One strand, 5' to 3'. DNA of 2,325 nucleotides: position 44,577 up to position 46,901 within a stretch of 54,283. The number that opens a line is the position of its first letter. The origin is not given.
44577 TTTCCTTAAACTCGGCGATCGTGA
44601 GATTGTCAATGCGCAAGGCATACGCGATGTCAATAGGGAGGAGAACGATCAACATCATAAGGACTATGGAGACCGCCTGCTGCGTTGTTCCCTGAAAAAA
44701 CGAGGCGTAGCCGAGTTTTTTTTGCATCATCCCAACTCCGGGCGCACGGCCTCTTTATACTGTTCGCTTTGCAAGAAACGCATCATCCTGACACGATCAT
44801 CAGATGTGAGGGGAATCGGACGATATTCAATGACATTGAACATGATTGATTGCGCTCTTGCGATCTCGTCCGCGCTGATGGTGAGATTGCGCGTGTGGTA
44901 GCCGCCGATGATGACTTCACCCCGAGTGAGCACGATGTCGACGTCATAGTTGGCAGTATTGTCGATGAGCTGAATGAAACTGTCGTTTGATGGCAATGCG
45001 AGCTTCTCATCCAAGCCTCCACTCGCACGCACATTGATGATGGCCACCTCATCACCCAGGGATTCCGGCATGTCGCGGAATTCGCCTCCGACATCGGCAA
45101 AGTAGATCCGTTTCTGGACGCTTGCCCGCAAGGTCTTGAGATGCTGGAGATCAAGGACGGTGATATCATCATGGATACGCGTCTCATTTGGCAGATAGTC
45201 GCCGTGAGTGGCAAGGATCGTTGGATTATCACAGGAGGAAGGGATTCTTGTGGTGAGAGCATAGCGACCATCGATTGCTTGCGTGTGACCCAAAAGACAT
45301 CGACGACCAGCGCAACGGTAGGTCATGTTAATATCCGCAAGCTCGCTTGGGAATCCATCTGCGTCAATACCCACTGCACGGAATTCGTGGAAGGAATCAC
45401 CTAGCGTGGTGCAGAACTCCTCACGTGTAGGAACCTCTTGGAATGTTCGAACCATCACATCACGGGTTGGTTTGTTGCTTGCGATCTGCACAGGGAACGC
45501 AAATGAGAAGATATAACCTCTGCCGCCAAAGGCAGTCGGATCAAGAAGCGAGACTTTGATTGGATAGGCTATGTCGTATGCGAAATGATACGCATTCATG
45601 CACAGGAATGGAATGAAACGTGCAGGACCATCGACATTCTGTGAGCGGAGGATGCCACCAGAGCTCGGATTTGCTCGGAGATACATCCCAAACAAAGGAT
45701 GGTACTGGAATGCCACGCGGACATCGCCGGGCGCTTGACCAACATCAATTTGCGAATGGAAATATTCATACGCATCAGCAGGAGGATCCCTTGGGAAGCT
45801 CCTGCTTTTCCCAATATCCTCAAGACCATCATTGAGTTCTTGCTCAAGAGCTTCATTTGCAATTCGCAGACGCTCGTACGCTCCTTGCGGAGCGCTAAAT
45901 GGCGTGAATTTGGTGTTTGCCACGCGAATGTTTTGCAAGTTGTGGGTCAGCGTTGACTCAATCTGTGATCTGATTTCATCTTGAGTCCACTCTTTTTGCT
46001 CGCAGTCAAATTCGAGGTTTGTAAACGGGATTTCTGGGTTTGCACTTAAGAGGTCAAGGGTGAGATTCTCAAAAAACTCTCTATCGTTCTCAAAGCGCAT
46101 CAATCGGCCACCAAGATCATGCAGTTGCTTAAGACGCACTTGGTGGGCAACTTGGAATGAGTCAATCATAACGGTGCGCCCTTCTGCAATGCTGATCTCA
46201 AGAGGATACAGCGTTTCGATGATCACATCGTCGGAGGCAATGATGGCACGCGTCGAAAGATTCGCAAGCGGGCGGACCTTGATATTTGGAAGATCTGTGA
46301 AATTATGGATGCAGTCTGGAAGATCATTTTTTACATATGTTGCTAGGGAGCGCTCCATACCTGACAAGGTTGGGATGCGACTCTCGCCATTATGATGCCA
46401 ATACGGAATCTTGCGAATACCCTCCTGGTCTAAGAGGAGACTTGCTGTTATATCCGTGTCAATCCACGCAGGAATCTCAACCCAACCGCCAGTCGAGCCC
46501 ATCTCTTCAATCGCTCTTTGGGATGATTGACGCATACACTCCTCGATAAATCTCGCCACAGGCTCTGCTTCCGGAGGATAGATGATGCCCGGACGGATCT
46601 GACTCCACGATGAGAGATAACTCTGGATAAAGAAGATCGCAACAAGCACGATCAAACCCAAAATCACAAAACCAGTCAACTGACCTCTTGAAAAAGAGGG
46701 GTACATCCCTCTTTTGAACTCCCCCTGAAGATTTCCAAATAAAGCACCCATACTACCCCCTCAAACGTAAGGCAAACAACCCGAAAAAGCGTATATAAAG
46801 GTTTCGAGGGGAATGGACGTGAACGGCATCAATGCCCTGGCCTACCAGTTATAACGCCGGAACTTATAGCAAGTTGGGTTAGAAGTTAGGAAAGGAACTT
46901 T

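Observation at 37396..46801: Translationally coupled three-gene operon built around a 2,162-aa cysteine-rich surface giant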

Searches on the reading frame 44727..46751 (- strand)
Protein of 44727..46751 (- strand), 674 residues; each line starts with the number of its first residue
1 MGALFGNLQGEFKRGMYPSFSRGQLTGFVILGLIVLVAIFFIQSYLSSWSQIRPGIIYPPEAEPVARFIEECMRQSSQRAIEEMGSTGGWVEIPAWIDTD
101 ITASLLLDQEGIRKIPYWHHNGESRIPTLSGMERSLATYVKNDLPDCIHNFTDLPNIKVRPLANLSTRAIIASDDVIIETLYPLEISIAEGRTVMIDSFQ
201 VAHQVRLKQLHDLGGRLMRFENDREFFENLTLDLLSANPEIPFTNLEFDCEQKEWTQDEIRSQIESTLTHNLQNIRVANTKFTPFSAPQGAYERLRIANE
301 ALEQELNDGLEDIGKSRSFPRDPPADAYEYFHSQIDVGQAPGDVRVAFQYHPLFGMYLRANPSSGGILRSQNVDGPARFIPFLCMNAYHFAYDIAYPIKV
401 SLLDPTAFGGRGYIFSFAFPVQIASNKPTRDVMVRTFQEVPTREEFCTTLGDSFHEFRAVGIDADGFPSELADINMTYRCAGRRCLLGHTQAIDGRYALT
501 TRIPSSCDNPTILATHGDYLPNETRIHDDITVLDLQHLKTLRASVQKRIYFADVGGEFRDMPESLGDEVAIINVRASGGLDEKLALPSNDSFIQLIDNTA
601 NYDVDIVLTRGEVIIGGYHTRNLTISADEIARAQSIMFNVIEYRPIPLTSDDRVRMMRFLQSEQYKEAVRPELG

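Call 9: search_protein_families(library=pfam, proteins=[window:44727-46751:-], max_evalue=0.1)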
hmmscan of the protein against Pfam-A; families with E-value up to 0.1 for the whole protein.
window:44727-46751:- (674 aa): 0 families

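Call 18: search_protein_families(library=ncbifam, proteins=[window:44727-46751:-], max_evalue=0.1)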
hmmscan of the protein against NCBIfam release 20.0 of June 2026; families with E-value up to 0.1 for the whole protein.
window:44727-46751:- (674 aa): 1 family
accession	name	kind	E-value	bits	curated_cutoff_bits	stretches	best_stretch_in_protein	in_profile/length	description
NF011068.0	PRK14498.1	equivalog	0.084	10.9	534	0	74-159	438-523/647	molybdopterin biosynthesis protein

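Call 19: search_protein_families(library=phrogs, proteins=[window:44727-46751:-], max_evalue=0.1)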
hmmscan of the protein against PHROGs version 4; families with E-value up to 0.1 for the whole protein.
window:44727-46751:- (674 aa): 0 families

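Call 20: find_homologous_proteins(query=window:44727-46751:-)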
Query window:44727-46751:- (674 aa): 10 proteins with E <= 0.001 among 8000 candidates.
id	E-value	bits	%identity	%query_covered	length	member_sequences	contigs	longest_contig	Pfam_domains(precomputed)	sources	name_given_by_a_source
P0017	0.0e+0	1477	100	95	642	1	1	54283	-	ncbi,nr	ncbi:hypothetical protein HY641_00975 [Candidatus Woesearchaeota archaeon]|nr:hypothetical protein [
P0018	2.4e-210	719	48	97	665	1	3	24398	-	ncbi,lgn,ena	ncbi:MAG: hypothetical protein AABX52_02815 [Nanoarchaeota archaeon]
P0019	1.6e-122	428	34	91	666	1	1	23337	-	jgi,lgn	-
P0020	2.0e-121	425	34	97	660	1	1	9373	-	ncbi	-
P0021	6.1e-108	380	33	97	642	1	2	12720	-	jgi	-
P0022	5.0e-107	377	32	98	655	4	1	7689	-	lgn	-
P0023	1.3e-101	359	30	97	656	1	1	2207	-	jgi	jgi:hypothetical protein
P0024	3.4e-98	348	31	97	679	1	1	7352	-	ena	-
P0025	1.8e-86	309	30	97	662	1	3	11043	-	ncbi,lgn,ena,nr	ncbi:MAG TPA: hypothetical protein VI894_02315 [Candidatus Nanoarchaeia archaeon]|nr:hypothetical pr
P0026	2.8e-85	305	30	97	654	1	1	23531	-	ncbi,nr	ncbi:hypothetical protein GF345_02475 [Candidatus Woesearchaeota archaeon]|nr:hypothetical protein [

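Call 21: find_encoding_contigs(protein=P0019, flank=10000, max_places=2)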
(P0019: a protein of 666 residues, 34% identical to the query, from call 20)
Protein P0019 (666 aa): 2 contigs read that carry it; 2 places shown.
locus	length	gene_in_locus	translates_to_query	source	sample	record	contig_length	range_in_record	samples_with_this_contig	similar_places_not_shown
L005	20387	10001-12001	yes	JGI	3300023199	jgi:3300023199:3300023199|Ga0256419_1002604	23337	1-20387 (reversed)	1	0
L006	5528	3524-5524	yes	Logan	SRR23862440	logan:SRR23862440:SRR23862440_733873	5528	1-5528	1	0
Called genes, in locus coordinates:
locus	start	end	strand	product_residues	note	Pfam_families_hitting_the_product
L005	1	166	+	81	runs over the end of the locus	-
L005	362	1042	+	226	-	PF01092:Ribosomal_S6e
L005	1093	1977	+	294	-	-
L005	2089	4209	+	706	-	-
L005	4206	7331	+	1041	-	-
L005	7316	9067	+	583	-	-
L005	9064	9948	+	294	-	-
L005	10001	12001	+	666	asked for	-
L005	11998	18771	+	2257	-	-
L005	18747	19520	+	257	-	-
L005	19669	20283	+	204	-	-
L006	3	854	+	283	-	?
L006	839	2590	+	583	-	-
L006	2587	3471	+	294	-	-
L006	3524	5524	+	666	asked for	-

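Call 22: find_encoding_contigs(protein=P0026, flank=10000, max_places=2)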
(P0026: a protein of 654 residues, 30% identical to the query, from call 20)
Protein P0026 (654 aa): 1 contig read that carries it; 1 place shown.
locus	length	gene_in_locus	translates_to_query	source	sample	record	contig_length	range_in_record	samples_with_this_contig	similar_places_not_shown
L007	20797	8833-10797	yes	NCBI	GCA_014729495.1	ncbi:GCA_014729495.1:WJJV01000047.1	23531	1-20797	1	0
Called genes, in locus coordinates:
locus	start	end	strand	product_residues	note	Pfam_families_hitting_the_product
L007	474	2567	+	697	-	-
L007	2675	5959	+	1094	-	-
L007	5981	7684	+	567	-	-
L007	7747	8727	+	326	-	-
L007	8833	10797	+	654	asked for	-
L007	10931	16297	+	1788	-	PF16656:Pur_ac_phosph_N (weak)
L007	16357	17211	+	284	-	-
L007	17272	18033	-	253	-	-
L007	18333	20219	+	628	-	PF01909:NTP_transf_2 (weak), PF18765:Polbeta (weak)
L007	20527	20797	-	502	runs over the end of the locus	PF04055:Radical_SAM, PF13282:DUF4070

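Call 23: find_encoding_contigs(protein=P0021, flank=10000, max_places=2)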
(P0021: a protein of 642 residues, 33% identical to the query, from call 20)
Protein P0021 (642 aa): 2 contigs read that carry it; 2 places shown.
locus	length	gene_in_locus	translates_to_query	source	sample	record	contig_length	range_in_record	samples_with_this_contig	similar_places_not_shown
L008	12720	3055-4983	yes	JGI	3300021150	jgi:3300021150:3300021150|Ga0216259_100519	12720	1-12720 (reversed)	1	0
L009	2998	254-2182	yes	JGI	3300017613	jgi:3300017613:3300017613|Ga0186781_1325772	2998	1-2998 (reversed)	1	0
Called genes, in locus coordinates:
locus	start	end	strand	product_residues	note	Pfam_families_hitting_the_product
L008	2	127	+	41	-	?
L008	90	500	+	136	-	-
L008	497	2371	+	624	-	-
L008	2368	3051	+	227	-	-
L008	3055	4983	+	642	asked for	-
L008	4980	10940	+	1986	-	PF00041:fn3 (faint), PF16656:Pur_ac_phosph_N (faint), PF09136:Glucodextran_B (faint)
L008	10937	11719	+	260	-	-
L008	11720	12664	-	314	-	-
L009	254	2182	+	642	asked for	-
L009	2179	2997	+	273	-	?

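Call 45: search_solved_structures(query=A4, max_evalue=10, show_alignments=1)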
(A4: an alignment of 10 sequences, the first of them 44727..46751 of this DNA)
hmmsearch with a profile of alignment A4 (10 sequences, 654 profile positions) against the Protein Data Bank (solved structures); distinct sequences matched with E-value up to 10: 4.
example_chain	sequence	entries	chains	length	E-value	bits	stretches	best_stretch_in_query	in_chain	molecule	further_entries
8qyh_A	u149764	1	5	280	0.67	11.6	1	498-572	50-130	Anti-phage defense ZorAB system ZorA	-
9dt9_A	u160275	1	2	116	0.72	11.5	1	276-321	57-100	231_C2_TrkA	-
7jh4_A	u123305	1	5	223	0.81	11.3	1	109-151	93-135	NAD(P)H-dependent oxidoreductase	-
8iey_A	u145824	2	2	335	1.3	10.6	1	548-649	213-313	tRNA N6-adenosine threonylcarbamoyltransferase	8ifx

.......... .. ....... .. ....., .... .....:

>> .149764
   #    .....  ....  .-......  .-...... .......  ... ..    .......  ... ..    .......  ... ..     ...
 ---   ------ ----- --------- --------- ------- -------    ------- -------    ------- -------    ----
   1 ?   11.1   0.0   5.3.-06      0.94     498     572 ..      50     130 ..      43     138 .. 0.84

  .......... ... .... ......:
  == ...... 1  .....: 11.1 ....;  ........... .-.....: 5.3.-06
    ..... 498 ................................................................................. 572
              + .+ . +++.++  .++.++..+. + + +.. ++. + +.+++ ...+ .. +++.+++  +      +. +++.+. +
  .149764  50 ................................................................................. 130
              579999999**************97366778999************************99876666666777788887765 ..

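Call 49: search_protein_families(library=pfam, proteins=[L005:16522-18768:+, L007:15356-16294:+, L008:9948-10937:+], max_evalue=0.05)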
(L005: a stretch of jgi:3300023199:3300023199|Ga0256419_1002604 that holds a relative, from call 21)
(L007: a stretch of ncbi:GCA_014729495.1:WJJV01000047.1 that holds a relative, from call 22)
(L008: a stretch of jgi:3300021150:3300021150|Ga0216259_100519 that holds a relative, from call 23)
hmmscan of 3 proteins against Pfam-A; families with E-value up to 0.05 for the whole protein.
L005:16522-18768:+ (749 aa): 0 families

L007:15356-16294:+ (313 aa): 0 families

L008:9948-10937:+ (330 aa): 0 families

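Call 60: predict_structure(alignment_id=A4)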
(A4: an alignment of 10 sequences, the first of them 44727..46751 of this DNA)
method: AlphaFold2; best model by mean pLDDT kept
length: 674 residues; sequences in the alignment: 10
mean_pLDDT: 80.0   pTM: 0.53
mean pLDDT of the five models: 80.0, 77.8, 76.4, 76.2, 72.9
residues with pLDDT >= 90: 179; 70-90: 381; 50-70: 61; < 50: 53
segments of 3 or more residues with pLDDT < 50: 1-20, 48-54, 375-382, 427-444
pLDDT, mean of each block of 10 residues (from residue 1): 31 38 68 85 60 53 85 94 92 80 73 80 79 94 88 79 91 92 83 83 93 92 86 81 67 87 91 89 89 88 78 79 85 85 89 84 78 50 63 88 91 93 63 29 55 86 77 87 79 86 76 89 85 91 92 76 83 84 80 89 89 84 87 91 83 80 82 89
secondary structure, 60 per line:
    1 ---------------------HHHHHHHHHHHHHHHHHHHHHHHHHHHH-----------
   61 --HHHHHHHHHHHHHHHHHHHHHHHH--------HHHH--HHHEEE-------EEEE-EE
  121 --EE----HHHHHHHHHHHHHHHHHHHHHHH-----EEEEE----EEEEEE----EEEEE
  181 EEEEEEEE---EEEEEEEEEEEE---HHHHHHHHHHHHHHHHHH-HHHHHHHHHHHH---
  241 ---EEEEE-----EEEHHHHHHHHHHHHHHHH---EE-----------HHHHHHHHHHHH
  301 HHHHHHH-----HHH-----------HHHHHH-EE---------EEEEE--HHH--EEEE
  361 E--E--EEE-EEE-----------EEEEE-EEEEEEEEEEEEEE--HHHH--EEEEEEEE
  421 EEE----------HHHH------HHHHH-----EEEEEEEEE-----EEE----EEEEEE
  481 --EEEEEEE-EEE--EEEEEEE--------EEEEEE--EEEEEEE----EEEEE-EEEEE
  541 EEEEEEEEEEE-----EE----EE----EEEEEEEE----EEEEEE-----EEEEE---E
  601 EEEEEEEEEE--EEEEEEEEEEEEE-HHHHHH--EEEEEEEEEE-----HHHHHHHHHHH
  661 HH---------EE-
elements in order (helices of 4 or more, strands of 3 or more residues): H22-49 H63-86 H95-98 E104-106 E114-117 H129-151 E157-161 E166-171 E176-188 E192-203 H207-224 H226-237 E244-248 E254-256 H257-272 H289-307 H327-332 E345-349 E357-361 E367-369 E371-373 E385-389 E391-404 H407-410 E413-423 H434-437 H444-448 E454-462 E468-470 E475-480 E483-489 E491-493 E496-502 E511-516 E519-525 E530-534 E536-551 E569-576 E581-586 E592-596 E600-610 E613-625 H627-632 E635-644 H650-662

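Call 63: fold_search(model_id=the predicted structure, library=pdb)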
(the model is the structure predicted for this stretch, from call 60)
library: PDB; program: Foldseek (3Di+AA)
matches with E <= 10: 1211; with E <= 0.001: 6
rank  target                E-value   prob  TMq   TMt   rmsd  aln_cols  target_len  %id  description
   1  4oq1                  1.6e-05  1.00  0.16  0.28  25.2       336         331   10  Structure of the Streptococcal ancillary pilin (released 2014-04-23)
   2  8qox_B                2.9e-04  0.93  0.13  0.18  30.0       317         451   10  Two-component assembly of SlaA and SlaB S-layer proteins of Sulfolobus acidocaldarius (released 2024-02-21)
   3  4ecn                  4.1e-04  0.90  0.11  0.09  12.2       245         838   11  Crystal structure of a leucine-rich repeat protein (BT_0210) from Bacteroides thetaiotaomicron VPI-5482 at 2.80 A resolu (released 2012-05-23)
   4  7mrn_A                4.1e-04  0.44  0.08  0.16  24.4       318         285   12  Mouse CNTN5 APP complex (released 2022-01-05)
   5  8d7h_A                4.6e-04  0.33  0.07  0.14  24.4       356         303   10  Cryo-EM structure of human CLCF1 in complex with CRLF1 and CNTFR alpha (released 2023-03-29)
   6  3di3_B                7.6e-04  0.75  0.07  0.21  19.0       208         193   10  Crystal structure of the complex of human interleukin-7 with glycosylated human interleukin-7 receptor alpha ectodomai (released 2009-01-27)
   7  5e55_A                1.6e-03  0.25  0.07  0.14  24.3       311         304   10  Crystal structure of mouse CNTN6 FN1-FN3 domains (released 2016-08-31)
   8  7opb_A                2.3e-03  0.60  0.07  0.20  19.1       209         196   10  IL7R in complex with an antagonist (released 2022-05-11)
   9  5j11_B                2.3e-03  0.57  0.07  0.20  19.1       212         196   10  Structure of human TSLP in complex with TSLPR and IL-7Ralpha (released 2017-04-05)
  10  2xyc                  2.4e-03  0.21  0.07  0.14  22.9       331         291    6  CRYSTAL STRUCTURE OF NCAM2 IGIV-FN3I (released 2011-02-23)
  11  5fmv_A                2.7e-03  0.20  0.07  0.12  29.3       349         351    7  Crystal structure of human CD45 extracellular region, domains d1-d4 (released 2016-03-23)
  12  3di2_B                3.2e-03  0.57  0.07  0.20  18.6       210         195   10  Crystal structure of the complex of human interleukin-7 with unglycosylated human interleukin-7 receptor alpha ectodom (released 2009-01-27)
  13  3v6o_A                3.4e-03  0.63  0.08  0.23  16.8       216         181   12  Leptin Receptor-antibody complex (released 2012-03-14)
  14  5fmv_B                3.6e-03  0.23  0.07  0.12  28.5       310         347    7  Crystal structure of human CD45 extracellular region, domains d1-d4 (released 2016-03-23)
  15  4nn5_B                3.8e-03  0.41  0.08  0.20  18.2       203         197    8  Cytokine receptor complex - Crystal form 1A (released 2014-03-19)
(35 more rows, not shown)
